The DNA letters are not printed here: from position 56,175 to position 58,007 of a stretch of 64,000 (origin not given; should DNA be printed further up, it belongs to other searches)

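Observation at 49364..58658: Hyf/Hyc-type seven-gene membrane complex that cannot be a [NiFe] hydrogenase (Ehr-type)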

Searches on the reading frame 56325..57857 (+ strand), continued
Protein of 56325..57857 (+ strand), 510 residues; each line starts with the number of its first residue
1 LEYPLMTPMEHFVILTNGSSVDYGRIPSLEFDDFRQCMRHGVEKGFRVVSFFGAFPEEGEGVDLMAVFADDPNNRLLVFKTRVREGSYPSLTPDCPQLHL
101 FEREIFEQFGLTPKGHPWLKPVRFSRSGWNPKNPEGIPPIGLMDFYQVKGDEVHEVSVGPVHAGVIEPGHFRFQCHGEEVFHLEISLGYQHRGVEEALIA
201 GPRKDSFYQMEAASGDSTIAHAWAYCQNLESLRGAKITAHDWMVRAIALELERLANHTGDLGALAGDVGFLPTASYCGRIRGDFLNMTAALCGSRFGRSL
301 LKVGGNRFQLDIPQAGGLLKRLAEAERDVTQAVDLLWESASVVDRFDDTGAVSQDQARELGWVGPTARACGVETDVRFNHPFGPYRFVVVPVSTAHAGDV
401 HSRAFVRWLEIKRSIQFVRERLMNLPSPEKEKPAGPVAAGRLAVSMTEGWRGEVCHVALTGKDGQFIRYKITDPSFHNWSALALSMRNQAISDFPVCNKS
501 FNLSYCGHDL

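Call 22: find_related_loci(query=A1, collection=genome_contigs, flank=10000)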
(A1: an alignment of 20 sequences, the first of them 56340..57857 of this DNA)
Query A1 (505 aa) in genome_contigs; peptide patterns used: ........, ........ (x = any residue, [..] = any of these).
600 stretches matched a pattern (row limit reached: there are more); 592 encode a relative of the query (tblastn E <= 1e-3); the best 80 are kept; 80 distinct loci.
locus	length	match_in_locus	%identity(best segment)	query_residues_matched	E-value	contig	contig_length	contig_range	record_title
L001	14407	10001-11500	58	10-505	0e+0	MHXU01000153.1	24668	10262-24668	MAG: Planctomycetes bacterium GWC2_45_44 gwc2_scaffold_6133, whole genome shotgun sequence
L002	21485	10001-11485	60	12-505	0e+0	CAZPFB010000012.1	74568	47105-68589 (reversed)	MAG TPA_asm: uncultured Leptospiraceae bacterium isolate SRP323723_co1_118 genome assembly, contig: NODE_309_length_7456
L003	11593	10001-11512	57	7-505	0e+0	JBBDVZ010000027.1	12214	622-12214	MAG: Planctomycetaceae bacterium isolate LejiaC_61_11 Lejia_C_12055_length_12214_cov_6, whole genome shotgun sequence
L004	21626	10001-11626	55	4-505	0e+0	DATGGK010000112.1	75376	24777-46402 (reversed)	MAG TPA_asm: Planctomycetota bacterium isolate SMAG_U9752 k141_1160808, whole genome shotgun sequence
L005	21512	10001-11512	58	7-505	0e+0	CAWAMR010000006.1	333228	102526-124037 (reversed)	MAG: uncultured Planctomycetota bacterium isolate MFD01716.bin.2.152 genome assembly, contig: contig_46340, whole genome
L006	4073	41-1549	57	7-505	0e+0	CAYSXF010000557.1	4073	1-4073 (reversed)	MAG TPA_asm: uncultured Lentisphaeraceae bacterium isolate binchicken_co2_384 genome assembly, contig: NODE_26487_length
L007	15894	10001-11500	57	9-505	0e+0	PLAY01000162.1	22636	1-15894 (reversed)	MAG: Limisphaerales bacterium isolate bog_1418 73.20111000_S2D.10_contig_247, whole genome shotgun sequence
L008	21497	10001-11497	57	10-505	0e+0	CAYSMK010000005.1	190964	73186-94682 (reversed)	MAG TPA_asm: uncultured Geobacter sp. isolate binchicken_co269_58 genome assembly, contig: NODE_64_length_190964_cov_232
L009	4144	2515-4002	55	1-505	0e+0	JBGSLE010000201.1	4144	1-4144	MAG: Pontiella sp. isolate JTS-AC199 k141_1044190, whole genome shotgun sequence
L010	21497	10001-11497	58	10-505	0e+0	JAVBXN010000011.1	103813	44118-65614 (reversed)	MAG: Pelobacter sp. isolate GS8 160, whole genome shotgun sequence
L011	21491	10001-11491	57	10-505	0e+0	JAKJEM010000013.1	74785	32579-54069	MAG: Planctomycetota bacterium isolate UR.bin147 NODE_13_length_74785_cov_3.602185, whole genome shotgun sequence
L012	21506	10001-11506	56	8-505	0e+0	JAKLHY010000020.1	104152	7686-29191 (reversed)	MAG: Verrucomicrobia bacterium isolate RA.bin74 RA.bin74_20, whole genome shotgun sequence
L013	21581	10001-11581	55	7-505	0e+0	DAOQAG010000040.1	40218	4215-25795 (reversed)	MAG TPA_asm: bacterium isolate AMR_MDS_1268 NODE_851_length_40218_cov_8.810447, whole genome shotgun sequence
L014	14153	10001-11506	55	7-505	0e+0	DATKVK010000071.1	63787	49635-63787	MAG TPA_asm: Rectinemataceae bacterium isolate SMAG_U14131 k141_2718642, whole genome shotgun sequence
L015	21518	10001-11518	57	1-505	0e+0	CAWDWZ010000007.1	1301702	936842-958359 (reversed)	MAG: Thermoanaerobaculia bacterium isolate MFD05942.bin.2.306 genome assembly, contig: contig_2573, whole genome shotgun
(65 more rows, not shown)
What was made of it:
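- At least 592 species genomes carry a relative (call 22). At least 592 species carry a relative (call 22).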

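Call 31: find_encoding_contigs(protein=window:56340-57857:+, flank=3000, max_places=3)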
Protein window:56340-57857:+ (505 aa): no gene with exactly this product is on record in the collection.
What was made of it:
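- Tried and rejected: The window's EhrL is not on record (call 31).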

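Call 32: find_encoding_contigs(protein=P0001, flank=10000, max_places=2)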
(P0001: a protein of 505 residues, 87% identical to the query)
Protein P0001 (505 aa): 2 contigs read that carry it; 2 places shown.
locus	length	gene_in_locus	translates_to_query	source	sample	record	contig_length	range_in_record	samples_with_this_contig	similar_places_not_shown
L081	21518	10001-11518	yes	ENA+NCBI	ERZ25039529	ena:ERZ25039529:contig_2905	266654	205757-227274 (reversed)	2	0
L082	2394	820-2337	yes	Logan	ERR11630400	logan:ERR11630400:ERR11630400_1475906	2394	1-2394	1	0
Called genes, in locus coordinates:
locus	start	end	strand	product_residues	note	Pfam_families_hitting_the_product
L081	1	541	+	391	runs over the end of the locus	PF00109:ketoacyl-synt, PF02801:Ketoacyl-synt_C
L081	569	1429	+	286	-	PF04072:LCM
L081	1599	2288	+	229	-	PF12728:HTH_17, PF00359:PTS_EIIA_2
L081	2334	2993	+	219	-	PF12728:HTH_17, PF00359:PTS_EIIA_2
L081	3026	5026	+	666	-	PF00361:Proton_antipo_M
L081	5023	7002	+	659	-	PF00361:Proton_antipo_M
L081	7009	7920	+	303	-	PF00146:NADHdh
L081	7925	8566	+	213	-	-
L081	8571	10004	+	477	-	PF00361:Proton_antipo_M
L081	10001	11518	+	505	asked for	PF00329:Complex1_30kDa, PF00346:Complex1_49kDa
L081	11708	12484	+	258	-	PF12797:Fer4_2 (faint), PF12837:Fer4_6 (faint), PF13237:Fer4_10 (weak), PF14697:Fer4_21 (faint), PF12838:Fer4_7, PF13187:Fer4_9 (weak), PF00037:Fer4 (weak), PF01058:Oxidored_q6, +1 more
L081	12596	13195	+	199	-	-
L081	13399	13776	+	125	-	PF13411:MerR_1, PF00376:MerR, PF09278:MerR-DNA-bind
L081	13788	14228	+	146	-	PF01451:LMWPc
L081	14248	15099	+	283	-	PF01135:PCMT, PF13489:Methyltransf_23, PF01209:Ubie_methyltran, PF06325:PrmA (weak), PF13847:Methyltransf_31, PF08241:Methyltransf_11, PF08242:Methyltransf_12, PF13649:Methyltransf_25, +1 more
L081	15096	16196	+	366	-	PF01758:SBF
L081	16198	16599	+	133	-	PF01451:LMWPc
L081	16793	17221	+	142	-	PF09719:C_GCAxxG_C_C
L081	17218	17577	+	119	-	-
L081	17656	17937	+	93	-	-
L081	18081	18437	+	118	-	-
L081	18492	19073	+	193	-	-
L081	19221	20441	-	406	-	PF00872:Transposase_mut, PF10551:MULE (weak)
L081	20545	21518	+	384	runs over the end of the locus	PF00155:Aminotran_1_2, PF01212:Beta_elim_lyase, PF01053:Cys_Met_Meta_PP (weak)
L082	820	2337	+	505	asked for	PF00329:Complex1_30kDa, PF00346:Complex1_49kDa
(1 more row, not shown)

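Call 55: list_cluster_members(proteins=[P0001, P0004, P0007, P0076])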
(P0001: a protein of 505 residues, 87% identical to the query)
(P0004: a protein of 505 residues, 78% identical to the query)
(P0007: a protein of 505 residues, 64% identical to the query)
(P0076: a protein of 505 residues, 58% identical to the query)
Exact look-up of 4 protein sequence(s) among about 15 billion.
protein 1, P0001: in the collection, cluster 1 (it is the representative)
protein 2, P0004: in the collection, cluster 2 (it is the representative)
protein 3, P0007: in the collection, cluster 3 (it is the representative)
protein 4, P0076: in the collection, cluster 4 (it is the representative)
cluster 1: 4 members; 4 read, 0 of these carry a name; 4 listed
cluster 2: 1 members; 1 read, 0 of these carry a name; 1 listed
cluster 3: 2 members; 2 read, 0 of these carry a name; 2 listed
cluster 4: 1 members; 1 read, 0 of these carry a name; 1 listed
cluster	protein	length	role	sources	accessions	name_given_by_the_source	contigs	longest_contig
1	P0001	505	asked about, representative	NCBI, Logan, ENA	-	-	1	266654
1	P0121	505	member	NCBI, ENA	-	-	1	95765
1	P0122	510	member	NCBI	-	-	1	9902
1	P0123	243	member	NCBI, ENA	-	-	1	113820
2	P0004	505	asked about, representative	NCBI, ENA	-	-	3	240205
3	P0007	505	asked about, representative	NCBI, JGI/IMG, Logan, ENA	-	-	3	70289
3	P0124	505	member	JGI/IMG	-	-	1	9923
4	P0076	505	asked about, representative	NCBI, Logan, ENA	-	-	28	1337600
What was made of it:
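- Tried and rejected: Its closest clusters carry no names (call 55).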

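Call 56: predict_structure(alignment_id=A1)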
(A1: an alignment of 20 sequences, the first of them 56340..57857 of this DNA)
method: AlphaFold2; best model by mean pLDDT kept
length: 505 residues; sequences in the alignment: 20
mean_pLDDT: 72.0   pTM: 0.80
mean pLDDT of the five models: 72.0, 71.7, 68.7, 67.0, 64.8
residues with pLDDT >= 90: 128; 70-90: 198; 50-70: 65; < 50: 114
segments of 3 or more residues with pLDDT < 50: 117-184, 262-264, 369-390, 486-505
pLDDT, mean of each block of 10 residues (from residue 1): 78 92 94 88 90 88 85 94 91 82 86 59 36 32 37 31 33 43 60 84 72 84 93 90 89 71 53 82 86 87 88 92 80 61 69 75 65 44 46 69 83 91 85 95 79 94 83 58 48 30 22
secondary structure, 60 per line:
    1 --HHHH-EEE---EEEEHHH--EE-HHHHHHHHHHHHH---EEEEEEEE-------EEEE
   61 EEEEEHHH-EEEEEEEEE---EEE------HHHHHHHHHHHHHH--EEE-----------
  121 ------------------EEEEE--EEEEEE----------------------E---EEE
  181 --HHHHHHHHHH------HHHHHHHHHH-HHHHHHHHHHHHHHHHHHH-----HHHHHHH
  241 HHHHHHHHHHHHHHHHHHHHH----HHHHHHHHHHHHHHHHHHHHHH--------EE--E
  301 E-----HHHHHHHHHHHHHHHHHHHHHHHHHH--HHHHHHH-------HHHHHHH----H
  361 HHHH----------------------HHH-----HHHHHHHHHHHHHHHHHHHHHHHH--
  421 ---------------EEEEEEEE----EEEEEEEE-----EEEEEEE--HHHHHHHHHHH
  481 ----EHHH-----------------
elements in order: H3-6 E8-10 E14-17 H26-38 E42-49 E57-65 E70-78 E82-84 H91-104 E107-109 E139-143 E146-151 E178-180 H183-192 H199-208 H210-228 H234-261 H266-287 H307-332 H335-341 H349-355 H360-364 H395-418 E436-443 E448-455 E461-467 H470-480
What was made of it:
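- The AlphaFold model is unreliable exactly around the pocket (pLDDT below 50 at residues 117-184 and 486-505, call 56), and no coordinates were available.
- Tried and rejected: The monomer model has pLDDT below 50 in the segments that form the site (117-184, 486-505; call 56), and no coordinates are returned.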

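Call 60: fold_search(model_id=the predicted structure, library=pdb)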
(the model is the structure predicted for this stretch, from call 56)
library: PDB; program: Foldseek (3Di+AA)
matches with E <= 10: 410; with E <= 0.001: 208
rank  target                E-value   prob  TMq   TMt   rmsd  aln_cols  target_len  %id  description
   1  7z0s_E                4.2e-22  1.00  0.77  0.73   5.3       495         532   25  Structure of the Escherichia coli formate hydrogenlyase complex (anaerobic preparation, without formate dehydrogenase  (released 2022-09-28)
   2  7p7j_C                6.9e-16  1.00  0.70  0.62   6.4       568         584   17  Complex I from E. coli, DDM/LMNG-purified, with DQ, Open state (released 2022-09-21)
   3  7z7r_C                1.2e-15  1.00  0.70  0.61   5.1       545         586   18  Complex I from E. coli, LMNG-purified, Apo, Open-ready state (released 2022-09-21)
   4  7p63_C                1.2e-15  1.00  0.68  0.59   6.1       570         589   18  Complex I from E. coli, DDM/LMNG-purified, under Turnover at pH 6, Closed state (released 2022-09-21)
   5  7q5y_B                1.4e-15  1.00  0.73  0.64   9.0       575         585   18  Structure of NADH:ubichinon oxidoreductase (complex I) of the hyperthermophilic eubacterium Aquifex aeolicus (released 2022-11-16)
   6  7z84_C                1.6e-15  1.00  0.68  0.60   7.5       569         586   18  Complex I from E. coli, DDM/LMNG-purified, under Turnover at pH 8, Open-ready state (released 2022-09-21)
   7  7p7l_C                2.0e-15  1.00  0.65  0.56   8.6       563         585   17  Complex I from E. coli, DDM/LMNG-purified, with NADH and FMN, Open state (released 2022-09-21)
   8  7z7t_C                2.6e-15  1.00  0.68  0.59   6.8       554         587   18  Complex I from E. coli, LMNG-purified, under Turnover at pH 6, Open state (released 2022-09-21)
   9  7zci_C                2.7e-15  1.00  0.69  0.61   6.3       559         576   17  Complex I from E. coli, LMNG-purified, under Turnover at pH 6, Resting state (released 2022-09-21)
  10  7p69_C                6.4e-15  1.00  0.70  0.63   7.4       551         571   18  Complex I from E. coli, DDM/LMNG-purified, under Turnover at pH 6, Resting state (released 2022-09-21)
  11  7p7k_C                7.4e-15  1.00  0.68  0.61   6.4       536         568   18  Complex I from E. coli, DDM/LMNG-purified, with DQ, Resting state (released 2022-09-21)
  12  7p7e_C                1.0e-14  1.00  0.67  0.60   6.4       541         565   17  Complex I from E. coli, DDM/LMNG-purified, Apo, Resting state (released 2022-09-21)
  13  7nz1_D                1.4e-14  1.00  0.67  0.59   6.4       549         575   16  Respiratory complex I from Escherichia coli - focused refinement of cytoplasmic arm (released 2021-08-18)
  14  7z7v_C                1.7e-14  1.00  0.68  0.59   7.1       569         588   17  Complex I from E. coli, LMNG-purified, under Turnover at pH 6, Open-ready state (released 2022-09-21)
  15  7p64_C                2.0e-14  1.00  0.71  0.62   7.2       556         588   18  Complex I from E. coli, DDM/LMNG-purified, under Turnover at pH 6, Open state (released 2022-09-21)
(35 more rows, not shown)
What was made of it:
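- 56340..57857 (+): EhrL, the large subunit (505 aa). It is a NuoC-like plus NuoD/HycE-like fusion without Ni-Fe ligands. Best fold match 7z0s_E, TM 0.77 (call 60).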
